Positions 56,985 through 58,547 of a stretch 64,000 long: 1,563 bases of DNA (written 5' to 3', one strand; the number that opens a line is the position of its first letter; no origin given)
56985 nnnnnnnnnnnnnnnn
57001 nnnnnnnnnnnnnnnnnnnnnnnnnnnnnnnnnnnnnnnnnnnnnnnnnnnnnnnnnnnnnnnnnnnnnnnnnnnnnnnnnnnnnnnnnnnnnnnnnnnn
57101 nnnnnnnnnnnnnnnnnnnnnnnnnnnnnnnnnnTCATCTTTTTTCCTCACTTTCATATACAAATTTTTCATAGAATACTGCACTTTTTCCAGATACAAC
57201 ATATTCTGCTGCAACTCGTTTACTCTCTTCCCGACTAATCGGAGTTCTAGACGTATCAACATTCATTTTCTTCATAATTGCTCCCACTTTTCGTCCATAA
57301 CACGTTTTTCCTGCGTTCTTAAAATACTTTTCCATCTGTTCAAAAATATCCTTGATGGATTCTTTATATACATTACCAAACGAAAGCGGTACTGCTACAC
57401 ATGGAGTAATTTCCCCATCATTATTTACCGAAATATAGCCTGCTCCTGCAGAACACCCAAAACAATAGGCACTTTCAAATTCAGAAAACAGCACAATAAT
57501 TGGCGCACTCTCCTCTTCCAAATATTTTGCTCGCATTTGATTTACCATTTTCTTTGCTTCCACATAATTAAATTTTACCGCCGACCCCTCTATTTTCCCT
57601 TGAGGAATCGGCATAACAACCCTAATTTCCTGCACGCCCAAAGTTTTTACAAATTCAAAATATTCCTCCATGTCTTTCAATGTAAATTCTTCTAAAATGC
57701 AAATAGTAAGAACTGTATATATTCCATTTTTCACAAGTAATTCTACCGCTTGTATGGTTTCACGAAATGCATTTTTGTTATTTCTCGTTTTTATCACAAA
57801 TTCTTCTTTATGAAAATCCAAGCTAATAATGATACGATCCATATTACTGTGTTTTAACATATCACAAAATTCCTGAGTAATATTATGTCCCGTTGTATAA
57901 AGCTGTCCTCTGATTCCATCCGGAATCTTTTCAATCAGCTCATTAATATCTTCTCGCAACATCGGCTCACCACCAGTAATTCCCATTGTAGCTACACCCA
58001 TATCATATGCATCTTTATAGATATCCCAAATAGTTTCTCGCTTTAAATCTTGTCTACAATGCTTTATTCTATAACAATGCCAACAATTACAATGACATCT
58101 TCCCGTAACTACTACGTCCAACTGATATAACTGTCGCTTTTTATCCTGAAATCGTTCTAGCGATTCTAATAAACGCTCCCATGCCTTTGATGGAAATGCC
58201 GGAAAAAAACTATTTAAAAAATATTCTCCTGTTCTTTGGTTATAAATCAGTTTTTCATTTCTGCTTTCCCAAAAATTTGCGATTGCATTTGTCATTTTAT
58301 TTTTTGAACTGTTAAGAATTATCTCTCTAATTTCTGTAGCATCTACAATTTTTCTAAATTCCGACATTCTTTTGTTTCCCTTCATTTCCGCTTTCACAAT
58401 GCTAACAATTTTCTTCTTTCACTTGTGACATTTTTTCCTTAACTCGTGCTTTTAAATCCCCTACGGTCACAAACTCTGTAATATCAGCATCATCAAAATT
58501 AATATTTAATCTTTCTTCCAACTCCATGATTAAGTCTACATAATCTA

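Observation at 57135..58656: Free ACP plus radical SAM enzyme head the operon, while NRPS-A starts with a naked Cy domain and no loader is encoded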

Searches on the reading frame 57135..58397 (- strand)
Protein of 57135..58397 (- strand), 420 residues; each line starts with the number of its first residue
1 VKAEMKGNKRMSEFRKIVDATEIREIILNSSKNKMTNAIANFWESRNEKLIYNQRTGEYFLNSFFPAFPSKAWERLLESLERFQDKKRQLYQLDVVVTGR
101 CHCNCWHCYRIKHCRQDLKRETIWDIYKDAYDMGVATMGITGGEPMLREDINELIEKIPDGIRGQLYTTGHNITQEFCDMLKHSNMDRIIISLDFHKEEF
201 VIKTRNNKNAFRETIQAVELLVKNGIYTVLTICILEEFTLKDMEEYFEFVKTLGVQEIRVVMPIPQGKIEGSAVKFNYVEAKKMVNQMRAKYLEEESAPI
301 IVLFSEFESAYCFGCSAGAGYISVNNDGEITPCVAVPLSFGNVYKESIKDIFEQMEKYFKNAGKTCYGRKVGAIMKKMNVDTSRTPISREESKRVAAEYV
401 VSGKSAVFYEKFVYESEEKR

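Call 5: search_protein_families(library=pfam, proteins=[window:57135-58397:-], max_evalue=0.01)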
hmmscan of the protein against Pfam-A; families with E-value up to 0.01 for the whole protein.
window:57135-58397:- (420 aa): 2 families
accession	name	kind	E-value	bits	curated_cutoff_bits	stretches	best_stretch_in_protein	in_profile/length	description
PF04055.27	Radical_SAM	-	1.2e-19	71.5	29.5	1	95-250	1-166/166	Radical SAM superfamily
PF13186.11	SPASM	-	6.9e-07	29.9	21.5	1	315-356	1-49/67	Iron-sulfur cluster-binding domain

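Call 6: search_protein_families(library=ncbifam, proteins=[window:57135-58397:-], max_evalue=0.001)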
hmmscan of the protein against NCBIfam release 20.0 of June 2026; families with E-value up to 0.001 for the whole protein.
window:57135-58397:- (420 aa): 48 families (the best 25 are shown)
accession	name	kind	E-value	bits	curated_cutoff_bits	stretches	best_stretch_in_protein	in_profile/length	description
TIGR02668.1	moaA_archaeal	equivalog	1e-25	90.4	325.25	1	87-345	6-277/303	GTP 3',8-cyclase MoaA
TIGR04055.1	rSAM_NirJ2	equivalog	7e-25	88.2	500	1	98-384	7-304/326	putative heme d1 biosynthesis radical SAM protein NirJ2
NF001199.0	PRK00164.2-1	equivalog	2.7e-24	85.8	231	1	87-343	8-277/308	GTP 3',8-cyclase MoaA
TIGR04545.1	rSAM_ahbD_hemeb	equivalog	3.4e-23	82.6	500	2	97-271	6-183/339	heme b synthase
TIGR02109.1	PQQ_syn_pqqE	equivalog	3.1e-21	75.7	381.35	1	96-363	12-291/358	pyrroloquinoline quinone biosynthesis protein PqqE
TIGR04303.1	GeoRSP_rSAM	equivalog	1.7e-20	73.8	400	1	96-371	10-294/325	GeoRSP system radical SAM/SPASM protein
TIGR04133.1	rSAM_w_lipo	hypoth_equivalog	2.6e-20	72.6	425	1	82-361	15-309/350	TIGR04133 family radical SAM/SPASM protein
TIGR04053.2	TIGR04053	equivalog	4.5e-20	72.2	395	2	97-269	14-192/366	TIGR04053 family radical SAM/SPASM domain-containing protein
NF045574.1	sacti_mat_StsB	exception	1e-19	70.8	625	1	86-354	91-362/466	StsB family radical SAM/SPASM domain sactipeptide maturase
TIGR04317.1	W_rSAM_matur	equivalog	2.7e-19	69.5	380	1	92-336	5-258/349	tungsten cofactor oxidoreductase radical SAM maturase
TIGR02666.1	moaA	equivalog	6.4e-19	68.1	284.05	1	87-298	6-226/336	GTP 3',8-cyclase MoaA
NF050035.1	rSAM_WgK_link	exception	6.2e-18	64.9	650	1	92-274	10-195/367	radical SAM/SPASM peptide maturase WgkB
TIGR04347.1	pseudo_SAM_Halo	equivalog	3.4e-17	62.8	525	1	95-259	42-208/390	TIGR04347 family pseudo-SAM/SPASM protein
TIGR04546.1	rSAM_ahbC_deAc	equivalog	4.4e-17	61.9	650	1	82-260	32-210/390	12,18-didecarboxysiroheme deacetylase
NF012164.0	AlbA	equivalog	2.1e-16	59.4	850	1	97-354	119-379/442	subtilosin maturase AlbA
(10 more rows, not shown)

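Call 7: search_solved_structures(query=window:57135-58397:-, max_evalue=0.01, show_alignments=2)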
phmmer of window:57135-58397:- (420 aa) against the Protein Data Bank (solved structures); distinct sequences matched with E-value up to 0.01: 8.
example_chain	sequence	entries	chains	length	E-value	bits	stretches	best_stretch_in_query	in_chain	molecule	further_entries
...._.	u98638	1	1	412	1.5e-11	47.3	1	29-354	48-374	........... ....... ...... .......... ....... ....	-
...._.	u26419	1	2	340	2.1e-07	33.6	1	81-252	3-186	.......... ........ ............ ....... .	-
1tv7_A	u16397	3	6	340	2.9e-07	33.1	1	81-241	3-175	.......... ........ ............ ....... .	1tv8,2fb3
6c8v_A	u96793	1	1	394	1.1e-05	28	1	97-337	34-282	Coenzyme PQQ synthesis protein E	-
5v1q_A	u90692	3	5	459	2.3e-05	26.9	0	91-185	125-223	Radical SAM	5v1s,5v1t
7vob_C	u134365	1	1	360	0.0002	23.8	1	95-196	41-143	Cytosylglucuronate decarboxylase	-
7voc_C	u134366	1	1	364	0.0002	23.8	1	95-196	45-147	Cytosylglucuronate decarboxylase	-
8wm2_A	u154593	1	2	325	0.00068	22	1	86-197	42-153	Fe-S radical SAM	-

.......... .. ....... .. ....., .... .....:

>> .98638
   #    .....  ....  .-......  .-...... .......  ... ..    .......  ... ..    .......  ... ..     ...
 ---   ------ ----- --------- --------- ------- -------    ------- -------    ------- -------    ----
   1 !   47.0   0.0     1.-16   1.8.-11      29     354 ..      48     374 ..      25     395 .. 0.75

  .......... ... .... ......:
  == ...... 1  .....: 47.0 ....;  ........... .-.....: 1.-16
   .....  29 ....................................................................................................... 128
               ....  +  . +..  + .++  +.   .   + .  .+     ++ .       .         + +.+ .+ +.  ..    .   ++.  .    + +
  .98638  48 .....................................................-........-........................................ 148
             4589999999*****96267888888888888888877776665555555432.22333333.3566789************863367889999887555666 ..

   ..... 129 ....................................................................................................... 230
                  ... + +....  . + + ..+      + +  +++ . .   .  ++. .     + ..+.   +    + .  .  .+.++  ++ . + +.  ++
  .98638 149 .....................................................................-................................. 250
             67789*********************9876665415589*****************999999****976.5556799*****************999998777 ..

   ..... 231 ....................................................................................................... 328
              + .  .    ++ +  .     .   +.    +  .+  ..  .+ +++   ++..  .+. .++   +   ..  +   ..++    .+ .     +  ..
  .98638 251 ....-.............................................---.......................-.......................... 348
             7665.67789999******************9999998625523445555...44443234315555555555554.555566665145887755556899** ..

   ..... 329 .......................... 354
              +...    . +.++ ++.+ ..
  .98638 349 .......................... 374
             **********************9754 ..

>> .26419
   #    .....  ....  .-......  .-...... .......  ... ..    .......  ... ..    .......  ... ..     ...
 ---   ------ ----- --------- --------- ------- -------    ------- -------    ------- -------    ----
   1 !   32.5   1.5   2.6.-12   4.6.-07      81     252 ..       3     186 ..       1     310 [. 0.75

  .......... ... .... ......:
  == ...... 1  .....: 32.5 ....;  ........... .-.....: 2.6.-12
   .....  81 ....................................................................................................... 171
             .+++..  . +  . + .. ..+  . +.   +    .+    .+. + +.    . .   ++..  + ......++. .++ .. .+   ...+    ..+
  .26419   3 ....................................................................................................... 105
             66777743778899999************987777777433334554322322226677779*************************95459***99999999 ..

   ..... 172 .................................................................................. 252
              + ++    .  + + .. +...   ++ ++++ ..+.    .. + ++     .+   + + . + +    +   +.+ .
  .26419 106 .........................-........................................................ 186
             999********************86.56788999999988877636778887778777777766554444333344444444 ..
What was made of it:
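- Closest known: SkfB. Same: It is the best sequence match in the PDB, E = 1.5e-11 over residues 29-354 (call 7).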

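Call 8: find_homologous_proteins(query=window:57135-58397:-, max_evalue=0.00001)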
Query window:57135-58397:- (420 aa): 134 proteins with E <= 0.00001 among 2877 candidates; the best 120 are listed.
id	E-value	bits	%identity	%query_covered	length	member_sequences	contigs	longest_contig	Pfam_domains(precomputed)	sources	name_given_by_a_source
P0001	1.5e-276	935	100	98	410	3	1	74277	PF13186.12,PF04055.28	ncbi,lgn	-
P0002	4.5e-221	752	78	97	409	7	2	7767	PF13186.12,PF04055.28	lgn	-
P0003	8.9e-199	679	69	96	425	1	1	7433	PF13186.12,PF04055.28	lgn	-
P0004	4.8e-198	676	71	96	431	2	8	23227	PF13186.12,PF04055.28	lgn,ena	-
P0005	9.6e-156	537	56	96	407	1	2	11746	PF04055.28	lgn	-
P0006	1.5e-147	510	53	95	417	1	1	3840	PF13186.12,PF04055.28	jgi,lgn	-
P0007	8.3e-145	501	54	95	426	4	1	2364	PF13186.12,PF04055.28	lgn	-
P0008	2.6e-144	499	52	96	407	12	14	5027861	PF04055.28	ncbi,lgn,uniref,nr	ncbi:Radical SAM domain protein [Ruminiclostridium papyrosolvens DSM 2782]|uniref:Radical SAM domain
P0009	1.5e-138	480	50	95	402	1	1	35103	PF13186.12,PF04055.28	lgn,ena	-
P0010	1.0e-125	438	46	97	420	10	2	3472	PF13186.12,PF04055.28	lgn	-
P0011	5.1e-124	433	45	96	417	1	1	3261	PF13186.12,PF04055.28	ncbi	-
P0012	2.4e-122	427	47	93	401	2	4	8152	PF13186.12,PF04055.28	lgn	-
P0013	9.7e-122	425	46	95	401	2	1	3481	PF13186.12,PF04055.28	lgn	-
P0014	2.1e-121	424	45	95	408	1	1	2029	PF13186.12,PF04055.28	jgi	-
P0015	7.4e-120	419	51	89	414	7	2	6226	PF13186.12,PF04055.28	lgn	-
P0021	5.6e-116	406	45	95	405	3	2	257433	PF13186.12,PF04055.28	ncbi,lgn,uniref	ncbi:radical SAM protein [Acetivibrio clariflavus]|uniref:radical SAM/SPASM domain-containing protei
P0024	2.0e-114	401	47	92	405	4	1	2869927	PF13186.12,PF04055.28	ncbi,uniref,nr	ncbi:radical SAM/SPASM domain-containing protein [Clostridium isatidis]|uniref:Radical SAM core doma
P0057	3.4e-103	364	42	94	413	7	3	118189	PF13186.12,PF04055.28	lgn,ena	-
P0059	8.2e-103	363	42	90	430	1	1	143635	PF13186.12,PF04055.28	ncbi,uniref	ncbi:radical SAM/SPASM domain-containing protein [Paenibacillus sp. GCM10012306]|uniref:radical SAM/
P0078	5.1e-94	334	39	92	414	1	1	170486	PF13186.12,PF04055.28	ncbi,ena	-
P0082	6.2e-90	320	38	96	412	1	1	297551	PF04055.28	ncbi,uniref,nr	ncbi:radical SAM/SPASM domain-containing protein [Haliovirga abyssi]|uniref:Radical SAM protein n=1 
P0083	1.8e-89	319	38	89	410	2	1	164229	PF13186.12,PF04055.28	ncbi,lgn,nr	ncbi:MAG: radical SAM protein [Chitinispirillaceae bacterium]|nr:radical SAM protein [Chitinispirill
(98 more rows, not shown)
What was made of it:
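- The rSAMs are 52-56% identical across the two types (call 8).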

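Call 9: find_encoding_contigs(protein=P0008, flank=10000, max_places=2)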
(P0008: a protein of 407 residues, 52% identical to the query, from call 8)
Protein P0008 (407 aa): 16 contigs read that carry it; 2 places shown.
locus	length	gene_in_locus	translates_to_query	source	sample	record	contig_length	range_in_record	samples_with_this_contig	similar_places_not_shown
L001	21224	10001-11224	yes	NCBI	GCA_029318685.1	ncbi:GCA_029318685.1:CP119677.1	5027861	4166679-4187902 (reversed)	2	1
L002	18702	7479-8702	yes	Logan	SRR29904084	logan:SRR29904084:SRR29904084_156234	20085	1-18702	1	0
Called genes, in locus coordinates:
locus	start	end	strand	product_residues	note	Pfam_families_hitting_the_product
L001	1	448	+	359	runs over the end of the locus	PF03786:UxuA, PF01261:AP_endonuc_2 (weak)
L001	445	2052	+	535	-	PF01232:Mannitol_dh, PF08125:Mannitol_dh_C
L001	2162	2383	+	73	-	-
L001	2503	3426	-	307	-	PF03551:PadR, PF13788:DUF4180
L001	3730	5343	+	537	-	PF00501:AMP-binding, PF23562:AMP-binding_C_3 (weak)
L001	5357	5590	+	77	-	PF00550:PP-binding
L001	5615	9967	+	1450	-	PF00668:Condensation, PF00501:AMP-binding, PF13193:AMP-binding_C, PF00550:PP-binding, PF01073:3Beta_HSD, PF01370:Epimerase, PF02719:Polysacc_synt_2 (weak), PF07993:NAD_binding_4, +1 more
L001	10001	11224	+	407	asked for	PF04055:Radical_SAM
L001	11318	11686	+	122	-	PF01022:HTH_5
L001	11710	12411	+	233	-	PF02463:SMC_N (weak), PF00005:ABC_tran, PF13304:AAA_21 (faint)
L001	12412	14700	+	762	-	PF12704:MacB_PCD (weak), PF02687:FtsX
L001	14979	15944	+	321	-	PF00294:PfkB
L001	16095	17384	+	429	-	PF00404:Dockerin_1, PF11578:DUF3237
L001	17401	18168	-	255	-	PF12833:HTH_18, PF00165:HTH_AraC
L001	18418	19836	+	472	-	PF04616:Glyco_hydro_43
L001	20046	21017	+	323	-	PF00480:ROK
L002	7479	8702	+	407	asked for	PF04055:Radical_SAM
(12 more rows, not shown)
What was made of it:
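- Closest known: JamABC and the isonitrile lipopeptide ScoA-E/Rv0097-0101 cassettes. Same: Type-1 relatives have the same layout: ligase, ACP, NRPS-R, tailoring enzyme (call 9).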

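Call 10: find_encoding_contigs(protein=P0021, flank=10000, max_places=2)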
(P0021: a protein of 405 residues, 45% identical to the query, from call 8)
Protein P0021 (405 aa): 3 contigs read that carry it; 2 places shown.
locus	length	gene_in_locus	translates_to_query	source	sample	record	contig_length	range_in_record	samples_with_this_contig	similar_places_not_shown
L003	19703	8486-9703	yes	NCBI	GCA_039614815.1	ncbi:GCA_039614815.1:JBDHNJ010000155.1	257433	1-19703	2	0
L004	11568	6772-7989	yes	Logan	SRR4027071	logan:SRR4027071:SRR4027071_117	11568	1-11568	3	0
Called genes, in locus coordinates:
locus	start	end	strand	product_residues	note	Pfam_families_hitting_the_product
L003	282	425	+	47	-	-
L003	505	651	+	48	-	-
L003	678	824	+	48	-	-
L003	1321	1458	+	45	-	-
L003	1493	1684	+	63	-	-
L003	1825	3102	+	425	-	-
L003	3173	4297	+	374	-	PF14399:BtrH_N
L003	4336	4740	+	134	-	-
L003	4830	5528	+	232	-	PF00005:ABC_tran, PF13304:AAA_21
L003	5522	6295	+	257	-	-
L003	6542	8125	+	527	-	PF00501:AMP-binding, PF23562:AMP-binding_C_3 (weak)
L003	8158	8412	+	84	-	PF00550:PP-binding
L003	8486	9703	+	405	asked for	PF04055:Radical_SAM, PF13186:SPASM (weak)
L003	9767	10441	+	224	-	PF01209:Ubie_methyltran, PF05175:MTS, PF13489:Methyltransf_23, PF01135:PCMT (weak), PF13847:Methyltransf_31, PF08241:Methyltransf_11, PF08242:Methyltransf_12, PF13649:Methyltransf_25, +3 more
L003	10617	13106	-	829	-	PF12704:MacB_PCD, PF02687:FtsX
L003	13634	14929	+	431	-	-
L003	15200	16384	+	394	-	PF00999:Na_H_Exchanger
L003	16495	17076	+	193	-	PF14567:SUKH_5, PF09346:SMI1_KNR4, PF14568:SUKH_6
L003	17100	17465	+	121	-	PF13788:DUF4180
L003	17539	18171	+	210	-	-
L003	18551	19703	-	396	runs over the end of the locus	PF12838:Fer4_7, PF04432:FrhB_FdhB_C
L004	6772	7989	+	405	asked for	PF04055:Radical_SAM, PF13186:SPASM (weak)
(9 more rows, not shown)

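Call 11: find_encoding_contigs(protein=P0024, flank=10000, max_places=2)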
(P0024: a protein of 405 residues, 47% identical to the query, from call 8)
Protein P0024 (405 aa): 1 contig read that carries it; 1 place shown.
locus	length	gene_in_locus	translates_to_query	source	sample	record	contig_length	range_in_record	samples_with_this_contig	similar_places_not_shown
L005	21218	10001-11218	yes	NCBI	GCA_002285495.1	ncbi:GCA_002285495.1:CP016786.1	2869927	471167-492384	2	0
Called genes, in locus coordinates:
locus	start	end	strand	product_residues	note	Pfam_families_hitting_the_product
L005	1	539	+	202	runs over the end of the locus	PF01209:Ubie_methyltran, PF13489:Methyltransf_23, PF03848:TehB (weak), PF05175:MTS, PF13847:Methyltransf_31, PF08241:Methyltransf_11, PF08242:Methyltransf_12, PF13649:Methyltransf_25, +1 more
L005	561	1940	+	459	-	PF04055:Radical_SAM, PF13353:Fer4_12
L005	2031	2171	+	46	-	-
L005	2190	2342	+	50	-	-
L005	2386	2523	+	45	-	-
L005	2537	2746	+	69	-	-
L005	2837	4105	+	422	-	-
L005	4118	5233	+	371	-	PF14399:BtrH_N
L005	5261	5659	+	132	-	-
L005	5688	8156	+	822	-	PF12704:MacB_PCD (faint), PF02687:FtsX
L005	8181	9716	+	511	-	PF00501:AMP-binding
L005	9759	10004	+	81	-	PF00550:PP-binding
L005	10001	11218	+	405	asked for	PF04055:Radical_SAM, PF13186:SPASM (weak)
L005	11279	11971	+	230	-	PF02463:SMC_N (faint), PF00005:ABC_tran, PF13401:AAA_22 (weak)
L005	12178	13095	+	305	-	PF13580:SIS_2 (weak), PF22198:GKRP_SIS_2, PF22645:GKRP_SIS_N, PF01380:SIS, PF20741:GKRP-like_C (weak)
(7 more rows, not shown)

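Call 15: find_encoding_contigs(protein=P0001, flank=10000, max_places=2)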
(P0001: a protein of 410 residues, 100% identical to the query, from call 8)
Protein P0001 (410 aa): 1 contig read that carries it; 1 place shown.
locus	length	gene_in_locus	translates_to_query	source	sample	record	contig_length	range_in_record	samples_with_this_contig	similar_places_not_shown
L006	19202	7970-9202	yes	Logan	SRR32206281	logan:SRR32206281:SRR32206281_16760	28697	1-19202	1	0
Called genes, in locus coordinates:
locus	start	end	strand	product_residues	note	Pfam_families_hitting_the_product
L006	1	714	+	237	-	?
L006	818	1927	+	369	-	-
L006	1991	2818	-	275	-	PF00588:SpoU_methylase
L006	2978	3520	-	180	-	-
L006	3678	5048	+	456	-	PF00209:SNF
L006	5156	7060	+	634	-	PF03169:OPT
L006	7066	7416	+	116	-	-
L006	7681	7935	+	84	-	PF00550:PP-binding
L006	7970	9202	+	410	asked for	PF04055:Radical_SAM, PF13186:SPASM (weak)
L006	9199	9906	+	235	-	PF00005:ABC_tran, PF02463:SMC_N (weak), PF13304:AAA_21 (faint)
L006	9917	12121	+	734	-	PF28576:Transporter_C (faint), PF02687:FtsX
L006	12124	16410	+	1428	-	PF00668:Condensation, PF00501:AMP-binding, PF13193:AMP-binding_C, PF00550:PP-binding, PF00668:Condensation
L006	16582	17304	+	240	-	PF00975:Thioesterase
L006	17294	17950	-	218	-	PF22624:AASDHPPT_N (weak), PF01648:ACPS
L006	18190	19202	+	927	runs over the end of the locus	PF00912:Transgly, PF00905:Transpeptidase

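Call 16: find_encoding_contigs(protein=P0004, flank=10000, max_places=3)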
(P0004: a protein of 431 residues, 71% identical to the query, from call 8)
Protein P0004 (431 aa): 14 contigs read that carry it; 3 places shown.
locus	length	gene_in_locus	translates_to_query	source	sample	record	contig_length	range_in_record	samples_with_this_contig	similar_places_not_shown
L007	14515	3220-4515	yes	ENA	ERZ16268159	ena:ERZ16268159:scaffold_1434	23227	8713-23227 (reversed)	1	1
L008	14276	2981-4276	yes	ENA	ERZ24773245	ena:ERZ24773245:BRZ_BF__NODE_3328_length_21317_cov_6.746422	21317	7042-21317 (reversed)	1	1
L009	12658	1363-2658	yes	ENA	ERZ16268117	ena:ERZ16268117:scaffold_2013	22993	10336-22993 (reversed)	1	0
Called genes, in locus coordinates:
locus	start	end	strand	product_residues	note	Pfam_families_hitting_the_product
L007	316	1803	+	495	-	-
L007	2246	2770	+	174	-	PF25087:GMPPB_C (faint), PF00132:Hexapep (faint)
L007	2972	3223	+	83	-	PF00550:PP-binding (weak)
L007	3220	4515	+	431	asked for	PF04055:Radical_SAM, PF13186:SPASM (weak)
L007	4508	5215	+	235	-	PF02463:SMC_N (faint), PF00005:ABC_tran, PF13304:AAA_21 (faint)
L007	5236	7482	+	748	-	PF02687:FtsX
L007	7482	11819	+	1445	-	PF00668:Condensation, PF00501:AMP-binding, PF00550:PP-binding, PF00668:Condensation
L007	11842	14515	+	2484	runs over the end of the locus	PF00668:Condensation, PF00501:AMP-binding, PF00550:PP-binding, PF00668:Condensation, PF00501:AMP-binding, PF00550:PP-binding, PF01073:3Beta_HSD, PF01370:Epimerase, +3 more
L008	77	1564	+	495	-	-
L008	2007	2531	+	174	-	PF25087:GMPPB_C (faint), PF00132:Hexapep (faint)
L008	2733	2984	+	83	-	PF00550:PP-binding (weak)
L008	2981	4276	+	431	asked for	PF04055:Radical_SAM, PF13186:SPASM (weak)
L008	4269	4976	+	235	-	PF02463:SMC_N (faint), PF00005:ABC_tran, PF13304:AAA_21 (faint)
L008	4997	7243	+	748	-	PF02687:FtsX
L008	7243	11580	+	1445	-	PF00668:Condensation, PF00501:AMP-binding, PF00550:PP-binding, PF00668:Condensation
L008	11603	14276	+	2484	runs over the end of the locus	PF00668:Condensation, PF00501:AMP-binding, PF00550:PP-binding, PF00668:Condensation, PF00501:AMP-binding, PF00550:PP-binding, PF01073:3Beta_HSD, PF01370:Epimerase, +3 more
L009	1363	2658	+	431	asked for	PF04055:Radical_SAM, PF13186:SPASM (weak)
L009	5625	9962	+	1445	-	PF00668:Condensation, PF00501:AMP-binding, PF00550:PP-binding, PF00668:Condensation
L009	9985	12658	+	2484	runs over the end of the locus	PF00668:Condensation, PF00501:AMP-binding, PF00550:PP-binding, PF00668:Condensation, PF00501:AMP-binding, PF00550:PP-binding, PF01073:3Beta_HSD, PF01370:Epimerase, +3 more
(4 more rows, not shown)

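Call 17: find_encoding_contigs(protein=P0005, flank=10000, max_places=2)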
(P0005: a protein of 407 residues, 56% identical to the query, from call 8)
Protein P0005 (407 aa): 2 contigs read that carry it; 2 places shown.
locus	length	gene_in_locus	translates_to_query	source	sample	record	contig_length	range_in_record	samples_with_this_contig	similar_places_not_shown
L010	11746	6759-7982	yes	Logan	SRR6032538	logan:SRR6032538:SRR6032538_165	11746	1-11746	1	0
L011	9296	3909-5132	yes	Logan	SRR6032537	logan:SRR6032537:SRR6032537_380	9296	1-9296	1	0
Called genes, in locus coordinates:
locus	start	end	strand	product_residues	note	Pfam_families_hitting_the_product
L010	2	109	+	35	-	?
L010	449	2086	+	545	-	PF00501:AMP-binding, PF23562:AMP-binding_C_3 (weak)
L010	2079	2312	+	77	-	PF00550:PP-binding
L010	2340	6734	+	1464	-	PF00668:Condensation, PF00501:AMP-binding, PF13193:AMP-binding_C, PF00550:PP-binding, PF01073:3Beta_HSD, PF01370:Epimerase, PF02719:Polysacc_synt_2 (faint), PF07993:NAD_binding_4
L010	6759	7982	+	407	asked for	PF04055:Radical_SAM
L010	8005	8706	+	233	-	PF02463:SMC_N (faint), PF00005:ABC_tran, PF13304:AAA_21 (faint)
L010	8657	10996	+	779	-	PF12704:MacB_PCD, PF02687:FtsX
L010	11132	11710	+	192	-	PF00881:Nitroreductase, PF14512:TM1586_NiRdase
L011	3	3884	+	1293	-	?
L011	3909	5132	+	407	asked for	PF04055:Radical_SAM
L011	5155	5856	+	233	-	PF02463:SMC_N (faint), PF00005:ABC_tran, PF13304:AAA_21 (faint)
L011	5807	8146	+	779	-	PF12704:MacB_PCD, PF02687:FtsX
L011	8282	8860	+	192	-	PF00881:Nitroreductase, PF14512:TM1586_NiRdase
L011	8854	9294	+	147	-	?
